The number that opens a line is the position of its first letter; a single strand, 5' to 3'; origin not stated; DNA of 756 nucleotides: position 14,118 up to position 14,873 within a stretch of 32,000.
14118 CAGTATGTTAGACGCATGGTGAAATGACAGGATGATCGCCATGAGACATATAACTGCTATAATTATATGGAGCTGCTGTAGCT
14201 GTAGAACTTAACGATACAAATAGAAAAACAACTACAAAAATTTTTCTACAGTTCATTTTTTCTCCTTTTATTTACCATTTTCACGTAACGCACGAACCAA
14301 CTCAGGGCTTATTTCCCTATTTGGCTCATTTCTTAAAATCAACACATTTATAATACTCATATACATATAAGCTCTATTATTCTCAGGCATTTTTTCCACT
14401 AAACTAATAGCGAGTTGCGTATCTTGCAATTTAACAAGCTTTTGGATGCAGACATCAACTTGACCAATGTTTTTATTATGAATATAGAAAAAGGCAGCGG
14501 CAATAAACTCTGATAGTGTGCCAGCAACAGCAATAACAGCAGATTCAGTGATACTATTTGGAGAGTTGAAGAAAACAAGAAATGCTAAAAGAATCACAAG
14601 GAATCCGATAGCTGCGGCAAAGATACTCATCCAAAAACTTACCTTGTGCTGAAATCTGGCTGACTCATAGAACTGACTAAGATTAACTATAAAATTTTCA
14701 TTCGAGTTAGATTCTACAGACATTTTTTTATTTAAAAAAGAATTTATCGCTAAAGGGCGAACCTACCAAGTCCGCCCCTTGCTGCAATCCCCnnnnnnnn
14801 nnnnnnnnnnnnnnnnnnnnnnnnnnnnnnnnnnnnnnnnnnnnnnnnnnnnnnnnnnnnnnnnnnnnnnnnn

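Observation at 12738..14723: Uncharacterised co-oriented gene set next to the R-M pair, headed by a 2-TM effector-like protein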

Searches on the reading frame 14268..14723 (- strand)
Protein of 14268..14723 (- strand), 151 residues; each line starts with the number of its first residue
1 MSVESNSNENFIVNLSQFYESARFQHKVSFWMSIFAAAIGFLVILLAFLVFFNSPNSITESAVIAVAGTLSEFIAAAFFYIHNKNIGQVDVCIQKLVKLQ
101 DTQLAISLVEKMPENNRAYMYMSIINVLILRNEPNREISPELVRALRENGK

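Call 3: search_protein_families(library=pfam, proteins=[window:14268-14723:-], max_evalue=1)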
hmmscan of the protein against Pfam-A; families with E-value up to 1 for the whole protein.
window:14268-14723:- (151 aa): 3 families
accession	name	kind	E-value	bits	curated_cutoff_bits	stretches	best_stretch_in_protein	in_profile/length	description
PF20712.2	CyanoTRADDas_TM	-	1.4e-16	60.8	24.3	1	24-86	4-65/68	Cyanobacterial TRADD-N associated 2-Transmembrane domain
PF19942.4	DUF6404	-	0.045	14.6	27.6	1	28-85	45-106/115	Family of unknown function (DUF6404)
PF14387.11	DUF4418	-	0.37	11.5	27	1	30-94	31-87/117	Domain of unknown function (DUF4418)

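Call 4: search_protein_families(library=padloc, proteins=[window:14268-14723:-], max_evalue=1)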
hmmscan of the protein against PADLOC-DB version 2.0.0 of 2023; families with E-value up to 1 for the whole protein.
window:14268-14723:- (151 aa): 0 families

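Call 5: search_protein_families(library=ncbifam, proteins=[window:14268-14723:-], max_evalue=1)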
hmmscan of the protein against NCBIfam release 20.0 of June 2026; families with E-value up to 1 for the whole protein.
window:14268-14723:- (151 aa): 3 families
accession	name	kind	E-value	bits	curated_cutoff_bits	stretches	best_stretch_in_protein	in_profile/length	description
TIGR03025.1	EPS_sugtrans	subfamily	0.032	13.4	295.55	1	12-119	43-151/445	exopolysaccharide biosynthesis polyprenyl glycosylphosphotransferase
NF033635.1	SLATT_fungal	domain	0.05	13.5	35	1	20-110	10-90/128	SLATT domain-containing protein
NF033634.1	SLATT_1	domain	0.23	11.4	41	1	22-73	20-70/132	SLATT domain-containing protein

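Call 6: find_homologous_proteins(query=window:14268-14723:-)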
Query window:14268-14723:- (151 aa): 68 proteins with E <= 0.001 among 183 candidates.
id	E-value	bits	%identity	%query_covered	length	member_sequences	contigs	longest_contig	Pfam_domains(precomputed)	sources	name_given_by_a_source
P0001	1.4e-80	286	92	100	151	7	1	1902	PF20712.3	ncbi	-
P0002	3.9e-73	262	82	98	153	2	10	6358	PF20712.3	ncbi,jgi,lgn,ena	-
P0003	4.5e-73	262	80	100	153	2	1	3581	PF20712.3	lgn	-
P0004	4.5e-72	259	79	98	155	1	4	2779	PF20712.3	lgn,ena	-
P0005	2.6e-71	256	77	100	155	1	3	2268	PF20712.3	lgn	-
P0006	4.1e-71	255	78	98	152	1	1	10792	PF20712.3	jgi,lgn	jgi:hypothetical protein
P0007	1.1e-70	254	77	99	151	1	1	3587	PF20712.3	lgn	-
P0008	2.6e-70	253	77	99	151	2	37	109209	PF20712.3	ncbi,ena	-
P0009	2.0e-69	250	77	99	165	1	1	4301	PF20712.3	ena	-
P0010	6.4e-69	248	77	95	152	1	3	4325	PF20712.3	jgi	jgi:steroid 5-alpha reductase family enzyme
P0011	6.5e-69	248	75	99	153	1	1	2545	PF20712.3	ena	-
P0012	1.2e-68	247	75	99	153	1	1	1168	PF20712.3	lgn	-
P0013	3.3e-68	246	79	97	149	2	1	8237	PF20712.3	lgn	-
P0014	1.0e-67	244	77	99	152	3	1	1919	PF20712.3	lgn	-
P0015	3.3e-67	243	78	95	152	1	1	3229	PF20712.3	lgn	-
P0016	1.2e-66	241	78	95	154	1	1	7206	PF20712.3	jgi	jgi:hypothetical protein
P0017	2.6e-66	240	77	96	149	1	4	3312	PF20712.3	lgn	-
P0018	3.4e-66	240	76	95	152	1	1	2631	PF20712.3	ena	-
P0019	3.9e-66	239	78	95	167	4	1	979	PF20712.3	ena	-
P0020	1.1e-65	238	76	95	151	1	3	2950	PF20712.3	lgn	-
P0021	4.7e-65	236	74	97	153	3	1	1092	PF20712.3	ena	-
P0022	1.0e-64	235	73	99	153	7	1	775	PF20712.3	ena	-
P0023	4.8e-64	233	75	96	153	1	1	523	PF20712.3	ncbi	-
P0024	1.9e-56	208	68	93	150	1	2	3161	PF20712.3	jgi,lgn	jgi:hypothetical protein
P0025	7.1e-54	200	58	95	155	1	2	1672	PF20712.3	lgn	-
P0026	3.4e-53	197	65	93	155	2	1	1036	PF20712.3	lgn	-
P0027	9.5e-52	193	60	95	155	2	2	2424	PF20712.3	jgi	jgi:hypothetical protein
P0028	1.2e-51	192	60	95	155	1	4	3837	PF20712.3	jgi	-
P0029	1.5e-51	192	62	97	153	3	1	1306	PF20712.3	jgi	-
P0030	7.5e-51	190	59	95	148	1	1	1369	PF20712.3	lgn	-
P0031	2.4e-50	188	59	95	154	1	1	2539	PF20712.3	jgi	jgi:hypothetical protein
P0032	1.5e-49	186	59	95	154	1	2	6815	PF20712.3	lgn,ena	-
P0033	1.8e-49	185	56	97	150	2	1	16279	PF20712.3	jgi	jgi:cytochrome c oxidase subunit IV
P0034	1.0e-48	183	57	97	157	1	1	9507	PF20712.3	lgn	-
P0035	1.1e-48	183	59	98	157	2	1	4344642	PF20712.3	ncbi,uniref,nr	ncbi:TRADD-N-associated membrane domain-containing protein [Luteimonas sp. R10]|uniref:TRADD-N-assoc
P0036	1.2e-48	183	58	99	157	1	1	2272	PF20712.3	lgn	-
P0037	3.1e-48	181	57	97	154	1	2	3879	PF20712.3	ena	-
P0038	5.9e-48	180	58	98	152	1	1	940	PF20712.3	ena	-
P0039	6.0e-48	180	59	96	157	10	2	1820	PF20712.3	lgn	-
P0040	1.3e-47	179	56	97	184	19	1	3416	PF20712.3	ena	-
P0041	1.8e-47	179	59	97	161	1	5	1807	PF20712.3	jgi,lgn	jgi:hypothetical protein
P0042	1.9e-47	179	58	95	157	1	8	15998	PF20712.3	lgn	-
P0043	3.1e-47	178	56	95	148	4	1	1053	PF20712.3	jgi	-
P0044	4.2e-47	178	57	95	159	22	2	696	PF20712.3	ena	-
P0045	4.5e-47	178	58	95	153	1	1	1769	PF20712.3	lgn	-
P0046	4.7e-47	178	58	94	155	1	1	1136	PF20712.3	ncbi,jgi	-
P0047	5.3e-47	177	59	91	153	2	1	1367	PF20712.3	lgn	-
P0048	9.9e-47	177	56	95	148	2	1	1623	PF20712.3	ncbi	-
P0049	1.0e-46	176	56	96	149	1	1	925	PF20712.3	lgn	-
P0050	1.4e-46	176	58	95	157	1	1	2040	PF20712.3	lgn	-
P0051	2.2e-46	175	57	96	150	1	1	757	PF20712.3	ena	-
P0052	2.4e-46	175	57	94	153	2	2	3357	PF20712.3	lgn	-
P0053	2.7e-46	175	53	95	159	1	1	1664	PF20712.3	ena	-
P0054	3.2e-46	175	55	95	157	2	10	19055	PF20712.3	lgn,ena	-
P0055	6.0e-46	174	59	93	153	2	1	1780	PF20712.3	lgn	-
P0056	8.0e-46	174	56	96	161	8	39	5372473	PF20712.3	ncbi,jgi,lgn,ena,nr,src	ncbi:MAG: hypothetical protein A3E23_25895 [Burkholderiales bacterium RIFCSPHIGHO2_12_FULL_65_48]|jg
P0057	1.5e-45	173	56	93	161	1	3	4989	PF20712.3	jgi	jgi:hypothetical protein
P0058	1.7e-45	173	57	93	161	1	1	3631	PF20712.3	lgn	-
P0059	3.5e-45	171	55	96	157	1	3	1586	PF20712.3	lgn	-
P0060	5.8e-45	171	56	93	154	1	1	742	PF20712.3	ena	-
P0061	2.6e-44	169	52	97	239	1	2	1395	PF20712.3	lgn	-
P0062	1.4e-43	166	55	93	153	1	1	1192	PF20712.3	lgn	-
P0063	2.0e-43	166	78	68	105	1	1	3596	PF20712.3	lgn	-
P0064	2.0e-43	166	54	99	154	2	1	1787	PF20712.3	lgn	-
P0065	2.6e-43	165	60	89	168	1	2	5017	PF20712.3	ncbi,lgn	-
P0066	4.0e-43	165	54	96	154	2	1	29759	PF20712.3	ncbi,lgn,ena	-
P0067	1.6e-40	156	51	95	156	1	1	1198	PF20712.3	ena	-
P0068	9.7e-40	154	53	92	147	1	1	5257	PF20712.3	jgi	jgi:hypothetical protein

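Call 8: search_protein_families(library=phrogs, proteins=[window:14268-14723:-], max_evalue=1)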
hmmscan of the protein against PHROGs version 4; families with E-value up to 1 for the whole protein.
window:14268-14723:- (151 aa): 2 families
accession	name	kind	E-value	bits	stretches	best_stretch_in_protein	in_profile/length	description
phrog_7706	-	unknown function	0.15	12.9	1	16-40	24-47/60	-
phrog_3428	-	lysis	0.24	12.7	1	35-70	61-96/108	holin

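Call 11: find_encoding_contigs(protein=P0008, flank=8000, max_places=5)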
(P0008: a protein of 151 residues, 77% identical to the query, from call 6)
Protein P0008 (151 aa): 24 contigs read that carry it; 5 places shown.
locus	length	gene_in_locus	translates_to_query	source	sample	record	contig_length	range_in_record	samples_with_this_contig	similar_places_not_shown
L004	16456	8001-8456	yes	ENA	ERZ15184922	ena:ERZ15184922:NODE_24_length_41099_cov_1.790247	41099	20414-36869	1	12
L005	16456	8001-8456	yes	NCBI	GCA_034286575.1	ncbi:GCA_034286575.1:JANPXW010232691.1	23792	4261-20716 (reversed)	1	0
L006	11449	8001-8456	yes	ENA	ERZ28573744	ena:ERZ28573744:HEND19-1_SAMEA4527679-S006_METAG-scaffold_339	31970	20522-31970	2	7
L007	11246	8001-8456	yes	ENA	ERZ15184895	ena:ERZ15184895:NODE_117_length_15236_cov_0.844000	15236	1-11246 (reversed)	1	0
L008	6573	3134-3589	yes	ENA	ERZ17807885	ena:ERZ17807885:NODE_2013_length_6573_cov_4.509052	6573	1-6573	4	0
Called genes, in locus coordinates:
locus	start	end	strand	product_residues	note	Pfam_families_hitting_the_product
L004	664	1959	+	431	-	PF00375:SDF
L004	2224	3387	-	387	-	PF04303:PrpF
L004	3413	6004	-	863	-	PF00330:Aconitase, PF00694:Aconitase_C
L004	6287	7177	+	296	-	PF00392:GntR, PF13545:HTH_Crp_2 (faint), PF00392:GntR, PF07729:FCD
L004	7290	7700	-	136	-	-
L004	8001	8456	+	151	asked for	PF20712:CyanoTRADDas_TM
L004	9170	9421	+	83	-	PF00886:Ribosomal_S16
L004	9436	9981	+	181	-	PF01782:RimM, PF05239:PRC, PF24986:PRC_RimM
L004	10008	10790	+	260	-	PF01746:tRNA_m1G_MT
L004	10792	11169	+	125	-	PF01245:Ribosomal_L19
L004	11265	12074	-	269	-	PF02649:GCHY-1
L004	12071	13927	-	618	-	PF13292:DXP_synthase_N, PF00676:E1_dh, PF02775:TPP_enzyme_C (faint), PF02779:Transket_pyr, PF02780:Transketolase_C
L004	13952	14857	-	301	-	PF00348:polyprenyl_synt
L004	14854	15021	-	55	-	PF02609:Exonuc_VII_S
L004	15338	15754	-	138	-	-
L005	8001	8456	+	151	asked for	PF20712:CyanoTRADDas_TM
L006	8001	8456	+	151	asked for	PF20712:CyanoTRADDas_TM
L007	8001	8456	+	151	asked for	PF20712:CyanoTRADDas_TM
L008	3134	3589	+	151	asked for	PF20712:CyanoTRADDas_TM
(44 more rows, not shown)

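Call 32: find_related_loci(query=A3, collection=genome_contigs, flank=6000)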
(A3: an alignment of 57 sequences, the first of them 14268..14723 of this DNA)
Query A3 (151 aa) in genome_contigs; peptide patterns used: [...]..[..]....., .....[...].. (x = any residue, [..] = any of these).
57 stretches matched a pattern; 6 encode a relative of the query (tblastn E <= 1e-3); 6 distinct loci.
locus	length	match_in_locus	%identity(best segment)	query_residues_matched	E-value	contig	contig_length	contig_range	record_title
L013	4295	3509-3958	72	1-150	1e-61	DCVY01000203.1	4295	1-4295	MAG TPA_asm: Acidovorax delafieldii isolate UBA2176 UBA2176_contig_11715, whole genome shotgun sequence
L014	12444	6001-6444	59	4-151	1e-57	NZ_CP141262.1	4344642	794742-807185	Luteimonas sp. R10 chromosome, complete genome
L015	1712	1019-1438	59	9-148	3e-56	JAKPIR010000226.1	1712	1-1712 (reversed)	MAG: Pseudomonadota bacterium isolate USOA134_metabat.83 k141_753770, whole genome shotgun sequence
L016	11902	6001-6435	54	7-151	2e-51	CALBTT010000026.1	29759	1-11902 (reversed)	MAG TPA_asm: uncultured Zoogloea sp. isolate SRR6007446_bin.68_CONCOCT_v1.1_MAG genome assembly, contig: ERZ724100.567,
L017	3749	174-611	55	6-151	2e-50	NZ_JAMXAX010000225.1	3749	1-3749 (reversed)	Acidovorax facilis strain DSM 649 NODE_225_length_3749_cov_13.825787, whole genome shotgun sequence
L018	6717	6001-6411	38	14-151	2e-27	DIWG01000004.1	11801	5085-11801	MAG TPA_asm: Syntrophaceae bacterium UBA6112 UBA6112_contig_24313, whole genome shotgun sequence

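Call 39: search_dna_similar(query=window:14268-14723:-, collection=plasmids, mode=protein, max_evalue=0.001, max_rows=25)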
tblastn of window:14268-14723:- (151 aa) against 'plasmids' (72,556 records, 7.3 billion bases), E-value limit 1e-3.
Records with a match: 2; places in all: 2; records where one place covers at least 80% of the query: 0.
Best place of each record, by identity: <60% 2.
By first word of the organism name: Rhizobium 2.
By predicted mobility (MOB-suite, as given by PLSDB): conjugative 2.
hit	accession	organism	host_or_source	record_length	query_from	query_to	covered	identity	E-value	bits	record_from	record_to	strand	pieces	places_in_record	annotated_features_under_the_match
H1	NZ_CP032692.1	Rhizobium sp. CCGE532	Phaseolus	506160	53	116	42%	34.4%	1e-6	54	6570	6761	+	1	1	hypothetical protein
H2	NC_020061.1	Rhizobium tropici CIAT 899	Phaseolus vulgaris root nodule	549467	53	116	42%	34.4%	1e-6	54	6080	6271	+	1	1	hypothetical protein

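Call 45: find_encoding_contigs(protein=P0056, flank=6000, max_places=6)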
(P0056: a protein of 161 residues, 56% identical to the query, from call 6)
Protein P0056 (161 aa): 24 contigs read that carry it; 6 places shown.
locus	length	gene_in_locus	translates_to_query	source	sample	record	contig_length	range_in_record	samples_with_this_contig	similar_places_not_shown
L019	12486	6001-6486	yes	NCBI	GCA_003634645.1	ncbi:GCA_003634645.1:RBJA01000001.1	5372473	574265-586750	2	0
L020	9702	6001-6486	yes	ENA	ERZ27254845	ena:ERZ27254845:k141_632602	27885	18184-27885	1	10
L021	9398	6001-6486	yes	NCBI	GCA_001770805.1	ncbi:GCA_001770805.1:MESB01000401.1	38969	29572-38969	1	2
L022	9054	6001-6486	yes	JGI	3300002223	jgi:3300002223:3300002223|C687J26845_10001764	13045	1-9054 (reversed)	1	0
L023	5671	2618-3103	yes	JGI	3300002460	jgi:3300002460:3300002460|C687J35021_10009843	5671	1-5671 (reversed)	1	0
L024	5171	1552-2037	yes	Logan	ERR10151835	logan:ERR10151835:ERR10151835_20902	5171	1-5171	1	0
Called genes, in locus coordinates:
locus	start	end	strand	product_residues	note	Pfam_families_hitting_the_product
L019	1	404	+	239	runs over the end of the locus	PF00392:GntR, PF07729:FCD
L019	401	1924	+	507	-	PF17408:MCD_N, PF05292:MCD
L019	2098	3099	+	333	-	PF03401:TctC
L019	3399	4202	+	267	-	PF00378:ECH_1, PF16113:ECH_2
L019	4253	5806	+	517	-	PF00501:AMP-binding, PF13193:AMP-binding_C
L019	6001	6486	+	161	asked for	PF20712:CyanoTRADDas_TM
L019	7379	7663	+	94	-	-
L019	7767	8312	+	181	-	-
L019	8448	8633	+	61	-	PF06231:DUF1010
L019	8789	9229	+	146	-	-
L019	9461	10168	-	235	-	PF03466:LysR_substrate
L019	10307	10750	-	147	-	PF00582:Usp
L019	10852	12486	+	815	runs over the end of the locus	PF00403:HMA, PF00122:E1-E2_ATPase, PF00702:Hydrolase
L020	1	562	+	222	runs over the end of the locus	PF00392:GntR, PF07729:FCD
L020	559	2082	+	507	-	PF17408:MCD_N, PF05292:MCD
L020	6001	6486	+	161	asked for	PF20712:CyanoTRADDas_TM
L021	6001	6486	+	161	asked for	PF20712:CyanoTRADDas_TM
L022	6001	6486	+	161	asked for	PF20712:CyanoTRADDas_TM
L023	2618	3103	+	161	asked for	PF20712:CyanoTRADDas_TM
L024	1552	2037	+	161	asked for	PF20712:CyanoTRADDas_TM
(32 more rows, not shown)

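Call 46: find_encoding_contigs(protein=P0033, flank=6000, max_places=3)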
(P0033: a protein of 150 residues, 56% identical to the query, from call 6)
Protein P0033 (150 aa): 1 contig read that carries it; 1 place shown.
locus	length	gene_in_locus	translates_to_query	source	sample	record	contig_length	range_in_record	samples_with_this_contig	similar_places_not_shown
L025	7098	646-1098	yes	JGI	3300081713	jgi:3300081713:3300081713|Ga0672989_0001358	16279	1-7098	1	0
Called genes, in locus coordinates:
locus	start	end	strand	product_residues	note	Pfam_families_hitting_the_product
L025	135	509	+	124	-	PF01844:HNH, PF14279:HNH_5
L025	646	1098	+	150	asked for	PF20712:CyanoTRADDas_TM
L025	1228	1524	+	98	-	-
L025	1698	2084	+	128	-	-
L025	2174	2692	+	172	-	-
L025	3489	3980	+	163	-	-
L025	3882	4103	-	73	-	-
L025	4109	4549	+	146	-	-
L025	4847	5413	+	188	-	-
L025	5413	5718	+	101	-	-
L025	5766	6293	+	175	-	-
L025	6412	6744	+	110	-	PF00023:Ank (faint), PF12796:Ank_2 (faint), PF13637:Ank_4 (faint)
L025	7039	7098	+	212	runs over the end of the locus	-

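Call 47: find_encoding_contigs(protein=P0042, flank=6000, max_places=4)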
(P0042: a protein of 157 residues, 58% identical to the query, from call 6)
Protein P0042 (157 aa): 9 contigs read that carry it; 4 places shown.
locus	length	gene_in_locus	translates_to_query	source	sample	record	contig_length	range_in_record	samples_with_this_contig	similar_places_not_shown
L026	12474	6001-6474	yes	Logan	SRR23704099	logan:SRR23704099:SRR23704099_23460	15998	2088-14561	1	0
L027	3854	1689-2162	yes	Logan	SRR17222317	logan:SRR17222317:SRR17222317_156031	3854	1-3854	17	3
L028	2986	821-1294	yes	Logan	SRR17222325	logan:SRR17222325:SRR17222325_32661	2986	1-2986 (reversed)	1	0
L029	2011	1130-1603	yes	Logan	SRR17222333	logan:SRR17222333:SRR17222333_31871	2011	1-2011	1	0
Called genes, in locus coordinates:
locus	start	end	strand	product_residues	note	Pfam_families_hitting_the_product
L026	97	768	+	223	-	PF00775:Dioxygenase_C, PF13620:CarboxypepD_reg (faint)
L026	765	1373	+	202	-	PF01292:Ni_hydr_CYTB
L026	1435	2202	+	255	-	PF13577:SnoaL_4 (faint), PF14534:DUF4440, PF12680:SnoaL_2 (weak), PF11954:DUF3471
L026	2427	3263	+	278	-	PF00753:Lactamase_B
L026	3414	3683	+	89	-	-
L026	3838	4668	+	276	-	PF04471:Mrr_cat, PF22722:NA-iREase1 (weak), PF01396:Zn_ribbon_Top1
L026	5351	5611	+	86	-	-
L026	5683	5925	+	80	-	-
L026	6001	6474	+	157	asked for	PF20712:CyanoTRADDas_TM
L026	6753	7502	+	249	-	-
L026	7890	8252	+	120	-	PF08845:SymE_toxin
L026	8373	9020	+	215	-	-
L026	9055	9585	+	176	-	PF13191:AAA_16 (weak), PF13238:AAA_18 (weak), PF13671:AAA_33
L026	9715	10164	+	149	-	-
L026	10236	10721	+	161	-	-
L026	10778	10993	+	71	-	-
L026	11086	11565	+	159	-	PF06983:3-dmu-9_3-mt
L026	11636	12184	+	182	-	PF08922:DUF1905, PF13376:OmdA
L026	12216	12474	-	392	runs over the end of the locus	-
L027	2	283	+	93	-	?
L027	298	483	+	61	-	-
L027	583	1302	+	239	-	-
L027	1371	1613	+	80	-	-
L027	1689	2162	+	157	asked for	PF20712:CyanoTRADDas_TM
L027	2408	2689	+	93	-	-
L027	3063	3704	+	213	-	-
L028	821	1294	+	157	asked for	PF20712:CyanoTRADDas_TM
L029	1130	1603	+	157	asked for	PF20712:CyanoTRADDas_TM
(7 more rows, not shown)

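Call 77: predict_structure(alignment_id=A3)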
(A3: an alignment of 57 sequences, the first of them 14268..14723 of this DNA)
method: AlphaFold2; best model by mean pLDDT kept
length: 151 residues; sequences in the alignment: 57
mean_pLDDT: 82.0   pTM: 0.50
mean pLDDT of the five models: 82.0, 80.2, 77.0, 73.3, 71.0
residues with pLDDT >= 90: 35; 70-90: 92; 50-70: 20; < 50: 4
segments of 3 or more residues with pLDDT < 50: 1-3
pLDDT, mean of each block of 10 residues (from residue 1): 58 82 83 88 92 87 90 87 81 84 90 90 88 68 66 45
secondary structure, 60 per line:
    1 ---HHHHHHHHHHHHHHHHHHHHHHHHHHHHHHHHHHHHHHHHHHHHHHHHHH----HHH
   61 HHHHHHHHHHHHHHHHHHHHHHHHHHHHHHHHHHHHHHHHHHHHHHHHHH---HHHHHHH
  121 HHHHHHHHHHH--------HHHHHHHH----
elements in order: H4-53 H58-110 H114-131 H140-147

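Call 79: search_solved_structures(query=A3, max_evalue=10)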
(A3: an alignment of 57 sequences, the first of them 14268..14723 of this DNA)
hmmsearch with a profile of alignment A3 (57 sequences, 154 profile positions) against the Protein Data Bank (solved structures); distinct sequences matched with E-value up to 10: 0.

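Call 80: fold_search(model_id=the predicted structure, library=pdb)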
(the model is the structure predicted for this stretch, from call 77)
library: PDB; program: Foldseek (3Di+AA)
matches with E <= 10: 205; with E <= 0.001: 0
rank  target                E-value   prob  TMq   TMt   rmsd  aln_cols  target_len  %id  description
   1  1qu7_B                2.0e-01  0.91  0.45  0.33  16.4       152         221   13  FOUR HELICAL-BUNDLE STRUCTURE OF THE CYTOPLASMIC DOMAIN OF A SERINE CHEMOTAXIS RECEPTOR (released 2000-07-12)
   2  1qu7_A                2.3e-01  0.92  0.47  0.33  14.4       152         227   14  FOUR HELICAL-BUNDLE STRUCTURE OF THE CYTOPLASMIC DOMAIN OF A SERINE CHEMOTAXIS RECEPTOR (released 2000-07-12)
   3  3q84_B                3.1e-01  0.91  0.47  0.28  15.1       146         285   12  Crystal structure of human PACSIN 1 F-BAR domain (released 2012-02-22)
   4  6s1k_E                3.3e-01  0.93  0.41  0.56   4.4       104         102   12  E. coli Core Signaling Unit, carrying QQQQ receptor mutation (released 2020-01-22)
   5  9a72_A                3.3e-01  0.35  0.28  0.17  19.0       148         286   15  Integrative model of YFMS-CHEW by crosslinking MS and deep learning (released 2024-09-18)
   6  3g67_B                5.5e-01  0.33  0.34  0.27  24.1       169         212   12  Crystal Structure of a Soluble Chemoreceptor from Thermotoga maritima (released 2009-07-28)
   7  3g6b_B                8.1e-01  0.35  0.38  0.28  18.7       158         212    9  Crystal structure of a Soluble Chemoreceptor from Thermotoga maritima Asn217Ile mutant (released 2009-07-28)
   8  6ixe                  9.1e-01  0.20  0.27  0.20  13.9       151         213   12  Crystal structure of SeMet apo SH3BP5 (I41) (released 2019-03-20)
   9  3q84_H                9.6e-01  0.69  0.47  0.28  15.5       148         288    9  Crystal structure of human PACSIN 1 F-BAR domain (released 2012-02-22)
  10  7p3r_A                1.0e+00  0.97  0.50  0.25   2.9        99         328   12  Helical structure of the toxin MakA from Vibrio cholera (released 2022-02-23)
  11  3zx6_B                1.2e+00  0.82  0.54  0.29  13.7       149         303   12  Structure of Hamp(AF1503)-Tsr fusion - Hamp (A291V) mutant (released 2012-02-29)
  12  8j2f_A                1.3e+00  0.90  0.45  0.20   3.2        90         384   13  Human neutral shpingomyelinase (released 2023-12-06)
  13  5nnv_A                1.3e+00  0.47  0.47  0.34  21.2       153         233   13  Structure of a Bacillus subtilis Smc coiled coil middle fragment (released 2017-06-21)
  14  6ox7_C                1.4e+00  0.66  0.45  0.52   8.3       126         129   11  The complex of 1918 NS1-ED and the iSH2 domain of the human p85beta subunit of PI3K (released 2020-04-22)
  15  3zx6_A                1.5e+00  0.15  0.30  0.17  17.1       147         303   14  Structure of Hamp(AF1503)-Tsr fusion - Hamp (A291V) mutant (released 2012-02-29)
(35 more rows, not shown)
